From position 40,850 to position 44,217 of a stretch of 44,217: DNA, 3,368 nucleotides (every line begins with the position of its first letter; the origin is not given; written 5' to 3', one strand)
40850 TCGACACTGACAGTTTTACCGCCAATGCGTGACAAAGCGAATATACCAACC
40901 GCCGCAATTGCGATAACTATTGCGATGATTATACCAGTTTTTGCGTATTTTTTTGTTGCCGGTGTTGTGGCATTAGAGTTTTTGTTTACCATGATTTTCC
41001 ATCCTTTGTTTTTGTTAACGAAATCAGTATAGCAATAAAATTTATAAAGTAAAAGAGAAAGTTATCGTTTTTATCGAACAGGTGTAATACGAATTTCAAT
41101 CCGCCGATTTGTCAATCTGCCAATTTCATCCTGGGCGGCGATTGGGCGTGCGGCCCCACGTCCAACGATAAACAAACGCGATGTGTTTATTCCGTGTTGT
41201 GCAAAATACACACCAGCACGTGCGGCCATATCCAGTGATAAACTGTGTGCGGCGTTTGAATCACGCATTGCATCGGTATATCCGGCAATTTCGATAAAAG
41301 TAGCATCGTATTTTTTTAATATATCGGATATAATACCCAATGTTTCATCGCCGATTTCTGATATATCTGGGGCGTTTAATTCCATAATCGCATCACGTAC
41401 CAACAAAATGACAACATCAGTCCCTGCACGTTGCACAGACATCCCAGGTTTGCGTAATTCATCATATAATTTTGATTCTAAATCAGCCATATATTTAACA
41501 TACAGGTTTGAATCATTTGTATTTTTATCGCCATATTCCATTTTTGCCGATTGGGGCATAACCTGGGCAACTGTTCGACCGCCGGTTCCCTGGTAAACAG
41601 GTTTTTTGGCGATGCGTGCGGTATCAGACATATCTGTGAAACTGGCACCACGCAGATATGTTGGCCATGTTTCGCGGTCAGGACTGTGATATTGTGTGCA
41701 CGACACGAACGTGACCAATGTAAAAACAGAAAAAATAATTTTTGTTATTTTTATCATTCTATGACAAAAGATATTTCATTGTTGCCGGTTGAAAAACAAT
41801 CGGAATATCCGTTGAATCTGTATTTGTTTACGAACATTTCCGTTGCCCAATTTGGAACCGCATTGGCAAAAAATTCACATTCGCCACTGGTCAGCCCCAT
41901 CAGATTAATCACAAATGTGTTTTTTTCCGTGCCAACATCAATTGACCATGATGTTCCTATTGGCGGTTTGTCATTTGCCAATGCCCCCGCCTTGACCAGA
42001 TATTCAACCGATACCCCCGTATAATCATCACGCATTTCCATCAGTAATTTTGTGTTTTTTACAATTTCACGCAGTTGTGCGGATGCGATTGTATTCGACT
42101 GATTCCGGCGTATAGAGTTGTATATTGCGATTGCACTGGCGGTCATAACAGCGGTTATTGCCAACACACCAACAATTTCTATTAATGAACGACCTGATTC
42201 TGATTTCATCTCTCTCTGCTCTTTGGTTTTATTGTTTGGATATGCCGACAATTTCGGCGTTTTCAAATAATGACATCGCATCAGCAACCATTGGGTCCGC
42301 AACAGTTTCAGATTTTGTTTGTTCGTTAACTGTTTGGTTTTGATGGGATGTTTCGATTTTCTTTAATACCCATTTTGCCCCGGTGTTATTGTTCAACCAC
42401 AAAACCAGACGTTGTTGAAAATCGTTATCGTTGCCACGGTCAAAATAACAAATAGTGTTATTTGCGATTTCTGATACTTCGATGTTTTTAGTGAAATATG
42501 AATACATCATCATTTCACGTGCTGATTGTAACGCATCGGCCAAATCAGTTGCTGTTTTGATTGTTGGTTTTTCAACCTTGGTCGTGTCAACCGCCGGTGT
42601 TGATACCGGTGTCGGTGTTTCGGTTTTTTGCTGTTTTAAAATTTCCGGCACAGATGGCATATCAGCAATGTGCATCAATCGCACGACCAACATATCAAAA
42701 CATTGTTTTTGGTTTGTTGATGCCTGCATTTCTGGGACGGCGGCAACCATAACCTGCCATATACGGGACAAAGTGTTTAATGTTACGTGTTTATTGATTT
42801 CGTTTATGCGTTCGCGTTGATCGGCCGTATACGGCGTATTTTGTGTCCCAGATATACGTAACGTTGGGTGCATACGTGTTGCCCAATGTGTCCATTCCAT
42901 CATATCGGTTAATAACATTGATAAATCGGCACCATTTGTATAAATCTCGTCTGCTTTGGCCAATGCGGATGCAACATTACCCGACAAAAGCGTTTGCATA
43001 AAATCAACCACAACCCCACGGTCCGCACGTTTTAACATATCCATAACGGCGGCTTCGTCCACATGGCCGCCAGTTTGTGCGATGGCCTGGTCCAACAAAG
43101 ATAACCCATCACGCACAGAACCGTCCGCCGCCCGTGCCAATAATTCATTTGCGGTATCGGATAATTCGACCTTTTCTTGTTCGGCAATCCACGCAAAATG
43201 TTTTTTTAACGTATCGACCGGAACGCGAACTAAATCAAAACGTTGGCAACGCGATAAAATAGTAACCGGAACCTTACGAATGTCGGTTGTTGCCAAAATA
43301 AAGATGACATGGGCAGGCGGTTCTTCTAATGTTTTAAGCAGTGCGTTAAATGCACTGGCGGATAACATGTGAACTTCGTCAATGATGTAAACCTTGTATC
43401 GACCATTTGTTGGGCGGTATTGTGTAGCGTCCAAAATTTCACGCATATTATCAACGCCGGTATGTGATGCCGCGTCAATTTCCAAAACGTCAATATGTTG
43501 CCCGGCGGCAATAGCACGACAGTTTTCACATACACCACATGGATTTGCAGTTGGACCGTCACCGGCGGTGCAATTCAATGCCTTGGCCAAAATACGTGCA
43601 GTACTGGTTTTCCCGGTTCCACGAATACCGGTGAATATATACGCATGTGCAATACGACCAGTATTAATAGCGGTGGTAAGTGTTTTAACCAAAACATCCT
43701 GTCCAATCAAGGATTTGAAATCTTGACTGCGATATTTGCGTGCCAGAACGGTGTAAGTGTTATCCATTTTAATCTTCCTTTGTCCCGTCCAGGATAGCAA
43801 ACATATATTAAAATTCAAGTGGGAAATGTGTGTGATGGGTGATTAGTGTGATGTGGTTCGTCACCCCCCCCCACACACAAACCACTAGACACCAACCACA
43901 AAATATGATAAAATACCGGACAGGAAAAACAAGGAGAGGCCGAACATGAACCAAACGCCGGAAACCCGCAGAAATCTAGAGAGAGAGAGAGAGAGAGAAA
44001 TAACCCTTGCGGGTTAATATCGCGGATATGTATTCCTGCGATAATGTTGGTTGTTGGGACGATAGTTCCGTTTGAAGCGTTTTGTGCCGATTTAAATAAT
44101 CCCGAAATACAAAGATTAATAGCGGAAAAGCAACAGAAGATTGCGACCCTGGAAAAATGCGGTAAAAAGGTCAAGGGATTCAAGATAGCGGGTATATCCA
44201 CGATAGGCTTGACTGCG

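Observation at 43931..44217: (GA)10 tract separates a start codon with a strong SD from a signal-peptide ORF in another frame, a candidate slipped-strand phase-variable surface gene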

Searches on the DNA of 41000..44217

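Call 3: search_rna_families(source=window, start=41000, end=44217, threshold=evalue, max_evalue=1, show_alignments=3)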
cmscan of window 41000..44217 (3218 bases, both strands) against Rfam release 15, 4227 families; matches with E-value up to 1: 0.
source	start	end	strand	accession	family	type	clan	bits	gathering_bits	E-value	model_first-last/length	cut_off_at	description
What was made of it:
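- Tried and rejected: A scan of 41000-44217 at E ≤ 1 found nothing, so there is no SRP RNA or riboswitch in the dnaX upstream region (call 3).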
